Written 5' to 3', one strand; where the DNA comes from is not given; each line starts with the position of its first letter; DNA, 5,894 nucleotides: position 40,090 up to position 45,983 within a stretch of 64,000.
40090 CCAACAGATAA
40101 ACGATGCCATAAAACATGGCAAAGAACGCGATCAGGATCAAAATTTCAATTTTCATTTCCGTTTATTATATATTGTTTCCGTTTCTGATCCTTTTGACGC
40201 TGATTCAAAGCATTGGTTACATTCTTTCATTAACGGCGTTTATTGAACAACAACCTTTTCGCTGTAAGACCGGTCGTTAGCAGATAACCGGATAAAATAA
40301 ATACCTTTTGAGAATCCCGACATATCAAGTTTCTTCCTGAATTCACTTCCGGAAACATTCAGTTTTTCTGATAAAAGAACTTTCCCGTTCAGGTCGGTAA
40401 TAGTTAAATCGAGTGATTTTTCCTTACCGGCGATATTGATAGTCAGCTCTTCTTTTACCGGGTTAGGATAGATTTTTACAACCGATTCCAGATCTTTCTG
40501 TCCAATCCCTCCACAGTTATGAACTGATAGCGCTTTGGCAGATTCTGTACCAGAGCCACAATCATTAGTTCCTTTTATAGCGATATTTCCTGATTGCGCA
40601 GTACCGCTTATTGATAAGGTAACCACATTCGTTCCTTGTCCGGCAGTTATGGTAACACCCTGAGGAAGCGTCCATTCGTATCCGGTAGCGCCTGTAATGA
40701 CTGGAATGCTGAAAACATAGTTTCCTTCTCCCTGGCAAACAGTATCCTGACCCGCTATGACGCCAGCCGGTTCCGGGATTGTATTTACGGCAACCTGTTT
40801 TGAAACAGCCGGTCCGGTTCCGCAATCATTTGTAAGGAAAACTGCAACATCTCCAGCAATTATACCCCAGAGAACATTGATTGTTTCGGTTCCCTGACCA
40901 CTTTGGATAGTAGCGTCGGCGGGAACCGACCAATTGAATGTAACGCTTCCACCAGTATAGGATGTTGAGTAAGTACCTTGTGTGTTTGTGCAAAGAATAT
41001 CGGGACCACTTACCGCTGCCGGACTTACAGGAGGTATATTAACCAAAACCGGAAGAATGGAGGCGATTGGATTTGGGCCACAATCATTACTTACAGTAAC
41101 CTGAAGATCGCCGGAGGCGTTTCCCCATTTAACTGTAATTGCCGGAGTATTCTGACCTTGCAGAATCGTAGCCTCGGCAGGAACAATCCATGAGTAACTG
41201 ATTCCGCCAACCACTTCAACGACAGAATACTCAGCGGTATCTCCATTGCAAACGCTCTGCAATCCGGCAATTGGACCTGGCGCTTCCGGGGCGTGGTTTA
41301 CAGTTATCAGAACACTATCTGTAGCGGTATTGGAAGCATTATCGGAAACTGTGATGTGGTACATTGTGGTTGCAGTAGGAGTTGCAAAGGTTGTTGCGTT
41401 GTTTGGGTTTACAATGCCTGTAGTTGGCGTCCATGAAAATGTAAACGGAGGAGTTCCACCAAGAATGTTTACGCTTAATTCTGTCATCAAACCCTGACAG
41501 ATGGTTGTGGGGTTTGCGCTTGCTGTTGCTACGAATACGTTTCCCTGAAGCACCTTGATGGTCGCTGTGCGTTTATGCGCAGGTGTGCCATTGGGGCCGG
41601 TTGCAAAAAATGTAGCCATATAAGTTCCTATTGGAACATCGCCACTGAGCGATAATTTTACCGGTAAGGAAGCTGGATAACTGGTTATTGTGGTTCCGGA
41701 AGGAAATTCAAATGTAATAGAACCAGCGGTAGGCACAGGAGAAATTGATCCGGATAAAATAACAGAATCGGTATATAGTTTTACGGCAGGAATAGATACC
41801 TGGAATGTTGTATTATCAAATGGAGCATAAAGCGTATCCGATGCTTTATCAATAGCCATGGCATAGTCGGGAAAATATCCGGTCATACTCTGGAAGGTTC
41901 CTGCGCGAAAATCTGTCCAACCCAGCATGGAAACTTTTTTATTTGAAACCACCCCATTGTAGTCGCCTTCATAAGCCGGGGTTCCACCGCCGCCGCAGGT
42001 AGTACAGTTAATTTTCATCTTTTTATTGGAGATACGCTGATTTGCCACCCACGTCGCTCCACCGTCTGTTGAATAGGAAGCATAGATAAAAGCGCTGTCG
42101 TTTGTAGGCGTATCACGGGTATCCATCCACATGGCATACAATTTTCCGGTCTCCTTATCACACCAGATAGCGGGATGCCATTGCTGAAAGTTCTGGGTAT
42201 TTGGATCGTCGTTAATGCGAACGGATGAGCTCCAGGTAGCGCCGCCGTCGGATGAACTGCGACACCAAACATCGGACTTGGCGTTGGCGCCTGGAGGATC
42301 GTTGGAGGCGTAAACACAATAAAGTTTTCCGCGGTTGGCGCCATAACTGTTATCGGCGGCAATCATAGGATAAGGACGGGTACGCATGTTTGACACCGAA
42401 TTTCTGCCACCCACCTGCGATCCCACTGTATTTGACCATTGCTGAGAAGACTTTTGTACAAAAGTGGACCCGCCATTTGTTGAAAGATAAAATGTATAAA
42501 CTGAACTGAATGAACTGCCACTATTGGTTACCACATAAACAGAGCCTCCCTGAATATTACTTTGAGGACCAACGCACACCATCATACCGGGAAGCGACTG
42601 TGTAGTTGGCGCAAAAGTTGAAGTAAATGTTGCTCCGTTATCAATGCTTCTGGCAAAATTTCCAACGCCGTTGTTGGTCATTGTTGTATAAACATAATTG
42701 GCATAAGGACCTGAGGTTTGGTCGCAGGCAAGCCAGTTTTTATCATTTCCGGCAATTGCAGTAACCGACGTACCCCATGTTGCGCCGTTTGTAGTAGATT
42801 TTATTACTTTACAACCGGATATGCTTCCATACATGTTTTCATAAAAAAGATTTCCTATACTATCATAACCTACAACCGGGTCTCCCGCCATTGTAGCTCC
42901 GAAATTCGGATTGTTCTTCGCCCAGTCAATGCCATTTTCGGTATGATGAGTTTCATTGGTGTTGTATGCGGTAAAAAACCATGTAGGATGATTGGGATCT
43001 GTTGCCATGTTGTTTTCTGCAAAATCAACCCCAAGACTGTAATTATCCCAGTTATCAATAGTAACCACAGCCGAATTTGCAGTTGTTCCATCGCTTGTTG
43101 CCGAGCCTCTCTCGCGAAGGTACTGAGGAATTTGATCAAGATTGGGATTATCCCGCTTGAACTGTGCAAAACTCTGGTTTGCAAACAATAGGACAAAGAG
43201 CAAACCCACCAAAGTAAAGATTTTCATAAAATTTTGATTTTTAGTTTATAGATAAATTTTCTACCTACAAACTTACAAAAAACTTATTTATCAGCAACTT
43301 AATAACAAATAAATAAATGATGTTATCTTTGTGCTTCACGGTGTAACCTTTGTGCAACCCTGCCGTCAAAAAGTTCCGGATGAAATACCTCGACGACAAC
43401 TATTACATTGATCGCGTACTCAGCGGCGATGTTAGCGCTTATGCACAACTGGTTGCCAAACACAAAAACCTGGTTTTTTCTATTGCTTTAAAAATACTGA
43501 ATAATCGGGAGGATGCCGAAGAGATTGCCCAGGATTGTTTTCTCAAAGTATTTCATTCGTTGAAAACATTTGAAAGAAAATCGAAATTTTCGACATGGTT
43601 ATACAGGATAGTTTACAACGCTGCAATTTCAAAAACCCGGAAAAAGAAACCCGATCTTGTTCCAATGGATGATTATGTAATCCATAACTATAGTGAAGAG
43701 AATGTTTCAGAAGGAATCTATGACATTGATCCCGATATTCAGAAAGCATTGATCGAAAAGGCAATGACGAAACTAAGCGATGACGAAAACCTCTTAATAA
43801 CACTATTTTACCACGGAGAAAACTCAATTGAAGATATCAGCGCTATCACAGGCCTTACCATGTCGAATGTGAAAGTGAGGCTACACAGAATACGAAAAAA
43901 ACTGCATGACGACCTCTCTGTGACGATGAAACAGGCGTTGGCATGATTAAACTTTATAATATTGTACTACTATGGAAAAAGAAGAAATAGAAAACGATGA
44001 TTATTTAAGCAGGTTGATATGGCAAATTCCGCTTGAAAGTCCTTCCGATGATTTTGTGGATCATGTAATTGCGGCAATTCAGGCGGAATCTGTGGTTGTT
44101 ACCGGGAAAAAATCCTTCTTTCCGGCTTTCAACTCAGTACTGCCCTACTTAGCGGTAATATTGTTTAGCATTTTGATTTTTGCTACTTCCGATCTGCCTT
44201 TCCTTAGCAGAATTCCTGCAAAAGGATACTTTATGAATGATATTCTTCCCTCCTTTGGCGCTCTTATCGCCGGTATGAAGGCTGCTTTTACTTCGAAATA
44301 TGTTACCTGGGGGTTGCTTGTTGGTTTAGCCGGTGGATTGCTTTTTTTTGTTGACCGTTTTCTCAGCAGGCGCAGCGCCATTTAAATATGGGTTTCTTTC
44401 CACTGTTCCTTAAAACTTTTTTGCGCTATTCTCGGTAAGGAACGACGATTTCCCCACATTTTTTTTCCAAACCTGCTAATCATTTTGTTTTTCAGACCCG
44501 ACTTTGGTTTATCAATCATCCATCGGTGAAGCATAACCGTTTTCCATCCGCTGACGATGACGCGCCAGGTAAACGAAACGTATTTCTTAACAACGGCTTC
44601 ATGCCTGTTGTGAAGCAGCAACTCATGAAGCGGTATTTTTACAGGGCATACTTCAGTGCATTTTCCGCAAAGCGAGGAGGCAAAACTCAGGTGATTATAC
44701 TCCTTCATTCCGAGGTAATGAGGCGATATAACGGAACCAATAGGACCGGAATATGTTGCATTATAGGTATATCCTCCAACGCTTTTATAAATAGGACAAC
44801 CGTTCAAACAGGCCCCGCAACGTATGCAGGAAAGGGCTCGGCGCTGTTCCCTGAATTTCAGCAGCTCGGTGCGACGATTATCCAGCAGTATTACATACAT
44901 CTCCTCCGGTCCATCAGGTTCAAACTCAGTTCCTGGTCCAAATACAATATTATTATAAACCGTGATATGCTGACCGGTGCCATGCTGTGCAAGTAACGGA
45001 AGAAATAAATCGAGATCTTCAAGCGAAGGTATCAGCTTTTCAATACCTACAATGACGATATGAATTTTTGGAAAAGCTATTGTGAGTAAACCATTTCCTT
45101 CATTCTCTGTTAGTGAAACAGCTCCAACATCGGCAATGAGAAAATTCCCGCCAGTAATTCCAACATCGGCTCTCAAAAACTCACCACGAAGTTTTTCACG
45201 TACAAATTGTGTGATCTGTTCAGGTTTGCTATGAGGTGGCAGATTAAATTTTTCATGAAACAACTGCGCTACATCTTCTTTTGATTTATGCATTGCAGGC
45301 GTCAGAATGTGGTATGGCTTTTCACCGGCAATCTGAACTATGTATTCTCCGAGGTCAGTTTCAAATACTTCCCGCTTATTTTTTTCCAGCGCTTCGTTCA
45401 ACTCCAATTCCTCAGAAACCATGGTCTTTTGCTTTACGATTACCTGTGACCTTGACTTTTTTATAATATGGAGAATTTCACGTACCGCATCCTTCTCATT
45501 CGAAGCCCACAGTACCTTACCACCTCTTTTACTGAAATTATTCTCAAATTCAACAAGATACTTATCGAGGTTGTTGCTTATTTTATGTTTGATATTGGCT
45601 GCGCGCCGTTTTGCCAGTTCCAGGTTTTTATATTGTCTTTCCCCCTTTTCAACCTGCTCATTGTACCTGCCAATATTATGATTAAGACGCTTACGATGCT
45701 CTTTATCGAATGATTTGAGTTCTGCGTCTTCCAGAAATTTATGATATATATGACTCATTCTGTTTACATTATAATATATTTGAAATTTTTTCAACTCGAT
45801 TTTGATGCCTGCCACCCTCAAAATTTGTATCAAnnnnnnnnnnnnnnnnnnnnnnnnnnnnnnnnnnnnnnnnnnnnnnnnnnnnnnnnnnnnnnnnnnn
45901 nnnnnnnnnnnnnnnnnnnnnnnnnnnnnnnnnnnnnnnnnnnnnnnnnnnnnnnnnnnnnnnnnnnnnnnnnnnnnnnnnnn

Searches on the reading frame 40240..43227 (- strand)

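Call 12: search_protein_families(library=pfam, proteins=[window:40240-43227:-], max_evalue=0.00001)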
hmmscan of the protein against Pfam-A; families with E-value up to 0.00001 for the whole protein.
window:40240-43227:- (995 aa): 2 families
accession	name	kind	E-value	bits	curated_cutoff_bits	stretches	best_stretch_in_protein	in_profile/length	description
PF19408.5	PKD_6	-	3.4e-56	188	25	3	818-896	2-78/82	PKD-like domain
PF18962.6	Por_Secre_tail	-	5.8e-16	59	27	1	919-994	1-75/75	Secretion system C-terminal sorting domain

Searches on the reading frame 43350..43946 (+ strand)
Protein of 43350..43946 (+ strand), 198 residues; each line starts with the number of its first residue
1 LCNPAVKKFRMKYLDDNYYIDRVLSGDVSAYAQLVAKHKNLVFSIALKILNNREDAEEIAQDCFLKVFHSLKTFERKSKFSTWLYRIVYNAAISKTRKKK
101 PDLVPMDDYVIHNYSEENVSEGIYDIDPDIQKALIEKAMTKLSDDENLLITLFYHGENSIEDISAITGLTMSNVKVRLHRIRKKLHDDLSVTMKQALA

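Call 12: search_protein_families(library=pfam, proteins=[window:43350-43946:+], max_evalue=0.00001)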
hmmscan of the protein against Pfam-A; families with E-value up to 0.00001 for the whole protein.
window:43350-43946:+ (198 aa): 2 families
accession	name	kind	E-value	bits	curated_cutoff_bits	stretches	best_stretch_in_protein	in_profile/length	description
PF04542.20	Sigma70_r2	-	9.7e-19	67.4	24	1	34-100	1-69/71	Sigma-70 region 2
PF08281.18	Sigma70_r4_2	-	8.6e-09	35.4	25.7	1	134-185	3-54/54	Sigma-70, region 4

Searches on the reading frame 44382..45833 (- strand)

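Call 12: search_protein_families(library=pfam, proteins=[window:44382-45833:-], max_evalue=0.00001)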
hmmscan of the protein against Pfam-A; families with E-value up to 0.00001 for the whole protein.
window:44382-45833:- (483 aa): 6 families
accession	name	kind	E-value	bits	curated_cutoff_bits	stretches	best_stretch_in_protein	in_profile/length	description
PF02589.21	LUD_dom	-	1.9e-40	139.1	22.6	1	95-317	3-189/189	LUD domain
PF13183.11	Fer4_8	-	2.2e-13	51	27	1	333-400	2-68/68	4Fe-4S dicluster domain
PF13237.11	Fer4_10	-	1e-06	29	25.5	0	335-351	8-22/53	4Fe-4S dicluster domain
PF13534.11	Fer4_17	-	2e-06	28.7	22.2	1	335-400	1-60/61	4Fe-4S dicluster domain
PF12838.12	Fer4_7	-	2.2e-06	28.5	27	1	335-400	1-52/52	4Fe-4S dicluster domain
PF13187.11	Fer4_9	-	6.8e-06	26.5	27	0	329-347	30-48/52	4Fe-4S dicluster domain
